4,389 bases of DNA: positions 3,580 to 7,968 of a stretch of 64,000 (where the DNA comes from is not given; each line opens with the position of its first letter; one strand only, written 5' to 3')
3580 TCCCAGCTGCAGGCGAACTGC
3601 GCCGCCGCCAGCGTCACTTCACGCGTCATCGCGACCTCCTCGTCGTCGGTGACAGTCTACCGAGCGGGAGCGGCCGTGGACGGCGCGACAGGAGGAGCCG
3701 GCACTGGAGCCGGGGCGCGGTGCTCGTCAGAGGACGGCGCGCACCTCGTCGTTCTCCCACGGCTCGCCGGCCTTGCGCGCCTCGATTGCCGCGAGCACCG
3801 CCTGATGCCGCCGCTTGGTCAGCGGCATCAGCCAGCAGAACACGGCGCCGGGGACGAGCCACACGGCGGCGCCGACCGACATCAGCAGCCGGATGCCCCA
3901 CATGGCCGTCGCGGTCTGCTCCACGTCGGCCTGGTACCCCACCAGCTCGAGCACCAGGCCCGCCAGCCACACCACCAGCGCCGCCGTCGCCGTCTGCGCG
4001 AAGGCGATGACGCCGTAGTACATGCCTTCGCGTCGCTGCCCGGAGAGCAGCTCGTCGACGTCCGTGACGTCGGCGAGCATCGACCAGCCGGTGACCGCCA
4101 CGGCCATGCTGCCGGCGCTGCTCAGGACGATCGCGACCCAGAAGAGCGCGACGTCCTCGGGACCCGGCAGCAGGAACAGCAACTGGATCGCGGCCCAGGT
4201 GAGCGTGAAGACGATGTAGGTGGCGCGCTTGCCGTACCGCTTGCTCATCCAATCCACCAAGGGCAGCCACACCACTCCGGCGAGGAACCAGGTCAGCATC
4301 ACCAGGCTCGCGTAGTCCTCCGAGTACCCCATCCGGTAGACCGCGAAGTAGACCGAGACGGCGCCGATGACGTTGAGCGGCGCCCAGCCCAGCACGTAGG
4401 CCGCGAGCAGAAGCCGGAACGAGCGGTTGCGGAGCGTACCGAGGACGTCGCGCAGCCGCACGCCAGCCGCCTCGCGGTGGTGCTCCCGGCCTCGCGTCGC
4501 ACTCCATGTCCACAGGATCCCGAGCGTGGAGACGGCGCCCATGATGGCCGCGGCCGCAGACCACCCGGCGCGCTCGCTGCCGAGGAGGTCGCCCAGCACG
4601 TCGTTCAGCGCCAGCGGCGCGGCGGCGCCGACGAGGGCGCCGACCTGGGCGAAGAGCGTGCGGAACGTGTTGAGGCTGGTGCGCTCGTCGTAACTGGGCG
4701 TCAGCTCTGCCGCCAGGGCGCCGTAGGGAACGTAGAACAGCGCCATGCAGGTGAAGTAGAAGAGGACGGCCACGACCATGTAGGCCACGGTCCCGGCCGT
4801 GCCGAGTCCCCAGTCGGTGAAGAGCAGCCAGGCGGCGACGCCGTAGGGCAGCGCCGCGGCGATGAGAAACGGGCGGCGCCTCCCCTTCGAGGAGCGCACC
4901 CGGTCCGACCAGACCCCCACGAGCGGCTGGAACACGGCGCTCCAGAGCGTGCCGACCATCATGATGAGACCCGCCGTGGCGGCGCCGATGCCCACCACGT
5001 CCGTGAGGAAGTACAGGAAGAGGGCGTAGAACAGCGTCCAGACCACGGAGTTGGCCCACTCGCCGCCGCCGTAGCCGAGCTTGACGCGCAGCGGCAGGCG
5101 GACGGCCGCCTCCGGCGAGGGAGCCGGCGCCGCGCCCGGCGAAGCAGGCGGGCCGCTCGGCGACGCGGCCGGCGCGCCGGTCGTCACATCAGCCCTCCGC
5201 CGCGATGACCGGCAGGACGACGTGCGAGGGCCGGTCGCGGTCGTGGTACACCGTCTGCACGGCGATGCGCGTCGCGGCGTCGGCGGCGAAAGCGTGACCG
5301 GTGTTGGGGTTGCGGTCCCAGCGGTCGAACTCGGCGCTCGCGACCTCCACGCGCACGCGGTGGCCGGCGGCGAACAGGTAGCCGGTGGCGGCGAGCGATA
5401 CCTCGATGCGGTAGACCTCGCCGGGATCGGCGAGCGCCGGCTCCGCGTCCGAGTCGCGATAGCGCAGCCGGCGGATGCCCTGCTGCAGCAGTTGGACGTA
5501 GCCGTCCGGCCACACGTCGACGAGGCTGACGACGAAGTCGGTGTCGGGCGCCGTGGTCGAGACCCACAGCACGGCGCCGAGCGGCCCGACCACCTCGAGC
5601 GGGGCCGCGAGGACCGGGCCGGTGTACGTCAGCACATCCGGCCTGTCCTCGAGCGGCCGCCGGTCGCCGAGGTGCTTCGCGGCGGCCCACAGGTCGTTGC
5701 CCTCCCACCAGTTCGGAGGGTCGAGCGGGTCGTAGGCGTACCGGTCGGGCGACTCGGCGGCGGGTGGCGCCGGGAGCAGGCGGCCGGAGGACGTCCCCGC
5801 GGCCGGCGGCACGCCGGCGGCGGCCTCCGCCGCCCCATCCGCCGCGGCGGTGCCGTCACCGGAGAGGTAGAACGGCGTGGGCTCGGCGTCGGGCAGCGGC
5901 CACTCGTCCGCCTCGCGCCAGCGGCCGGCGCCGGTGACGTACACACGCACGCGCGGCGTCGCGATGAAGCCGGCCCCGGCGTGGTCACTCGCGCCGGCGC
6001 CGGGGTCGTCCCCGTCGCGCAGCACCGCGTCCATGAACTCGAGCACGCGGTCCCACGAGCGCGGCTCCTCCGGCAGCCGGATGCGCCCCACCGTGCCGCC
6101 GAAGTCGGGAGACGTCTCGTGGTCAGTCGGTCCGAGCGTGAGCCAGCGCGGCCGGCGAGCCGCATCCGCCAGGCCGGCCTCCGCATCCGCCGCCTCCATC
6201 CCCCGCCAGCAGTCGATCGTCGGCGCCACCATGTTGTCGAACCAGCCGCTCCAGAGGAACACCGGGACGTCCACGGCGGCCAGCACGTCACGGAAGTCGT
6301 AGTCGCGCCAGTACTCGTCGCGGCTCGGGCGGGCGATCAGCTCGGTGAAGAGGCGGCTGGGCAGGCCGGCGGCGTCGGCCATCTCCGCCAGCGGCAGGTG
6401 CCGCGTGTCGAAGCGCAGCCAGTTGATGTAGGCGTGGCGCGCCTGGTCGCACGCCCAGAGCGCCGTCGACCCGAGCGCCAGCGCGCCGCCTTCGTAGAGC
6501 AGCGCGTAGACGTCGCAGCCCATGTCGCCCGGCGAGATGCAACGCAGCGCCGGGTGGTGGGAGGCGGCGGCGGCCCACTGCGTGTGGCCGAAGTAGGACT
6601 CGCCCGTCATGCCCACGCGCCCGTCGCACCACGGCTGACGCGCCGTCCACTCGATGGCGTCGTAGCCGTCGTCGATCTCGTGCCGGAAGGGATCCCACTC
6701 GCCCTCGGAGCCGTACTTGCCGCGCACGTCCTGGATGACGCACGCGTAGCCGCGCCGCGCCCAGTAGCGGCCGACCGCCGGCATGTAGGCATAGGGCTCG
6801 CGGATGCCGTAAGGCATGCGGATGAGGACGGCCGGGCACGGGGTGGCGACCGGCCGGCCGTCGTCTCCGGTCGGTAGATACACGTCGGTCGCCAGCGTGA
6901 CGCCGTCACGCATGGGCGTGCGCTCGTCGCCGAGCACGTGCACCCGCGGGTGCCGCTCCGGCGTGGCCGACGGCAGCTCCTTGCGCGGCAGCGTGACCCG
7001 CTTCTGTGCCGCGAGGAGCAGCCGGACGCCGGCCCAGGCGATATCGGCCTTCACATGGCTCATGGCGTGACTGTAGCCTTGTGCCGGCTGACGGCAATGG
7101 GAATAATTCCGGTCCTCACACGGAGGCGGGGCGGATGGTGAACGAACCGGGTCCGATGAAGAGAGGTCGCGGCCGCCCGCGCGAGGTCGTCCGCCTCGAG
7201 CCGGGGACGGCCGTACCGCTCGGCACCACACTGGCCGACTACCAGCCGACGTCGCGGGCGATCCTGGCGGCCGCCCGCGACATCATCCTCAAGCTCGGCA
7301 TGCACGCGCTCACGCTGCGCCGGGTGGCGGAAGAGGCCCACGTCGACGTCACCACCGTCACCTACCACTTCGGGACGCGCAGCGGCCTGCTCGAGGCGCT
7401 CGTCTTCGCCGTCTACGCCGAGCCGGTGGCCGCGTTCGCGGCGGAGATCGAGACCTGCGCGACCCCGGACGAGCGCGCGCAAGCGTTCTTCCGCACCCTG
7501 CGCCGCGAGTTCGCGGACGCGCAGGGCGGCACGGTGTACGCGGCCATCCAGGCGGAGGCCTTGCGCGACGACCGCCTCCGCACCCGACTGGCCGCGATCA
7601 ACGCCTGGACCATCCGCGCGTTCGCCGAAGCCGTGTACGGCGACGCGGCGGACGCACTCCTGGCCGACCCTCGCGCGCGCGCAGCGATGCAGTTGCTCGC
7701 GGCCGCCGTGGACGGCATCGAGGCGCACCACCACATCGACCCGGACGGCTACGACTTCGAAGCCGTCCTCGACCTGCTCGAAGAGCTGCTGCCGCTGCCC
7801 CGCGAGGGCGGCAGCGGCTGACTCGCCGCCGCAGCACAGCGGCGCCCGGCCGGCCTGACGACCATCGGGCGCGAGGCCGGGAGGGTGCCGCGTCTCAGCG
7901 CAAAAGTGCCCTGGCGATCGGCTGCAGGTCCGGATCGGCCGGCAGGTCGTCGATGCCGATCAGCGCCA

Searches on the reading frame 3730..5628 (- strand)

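Call 13: search_protein_families(library=pfam, max_evalue=0.001, proteins=[window:3730-5628:-])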
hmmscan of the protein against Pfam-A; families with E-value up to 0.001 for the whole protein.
window:3730-5628:- (633 aa): 3 families
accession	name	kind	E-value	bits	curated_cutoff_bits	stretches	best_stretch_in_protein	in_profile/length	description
PF13347.12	MFS_2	-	2.2e-82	277.3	27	1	185-605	1-427/427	MFS/sugar transport protein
PF07690.21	MFS_1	-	3.7e-32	112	33.4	2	193-550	8-344/347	Major Facilitator Superfamily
PF01306.25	LacY_symp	-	0.00064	19.1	24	1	196-245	22-71/413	LacY proton/sugar symporter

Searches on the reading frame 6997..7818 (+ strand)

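Call 13: search_protein_families(library=pfam, max_evalue=0.001, proteins=[window:6997-7818:+])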
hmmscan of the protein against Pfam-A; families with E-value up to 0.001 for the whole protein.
window:6997-7818:+ (274 aa): 2 families
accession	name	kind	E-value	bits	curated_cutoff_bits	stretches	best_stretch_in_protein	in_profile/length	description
PF00440.29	TetR_N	-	1.7e-10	41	24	1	89-135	1-47/47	Bacterial regulatory proteins, tetR family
PF13977.11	TetR_C_6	-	9.2e-06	26.3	27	1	159-265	3-110/115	BetI-type transcriptional repressor, C-terminal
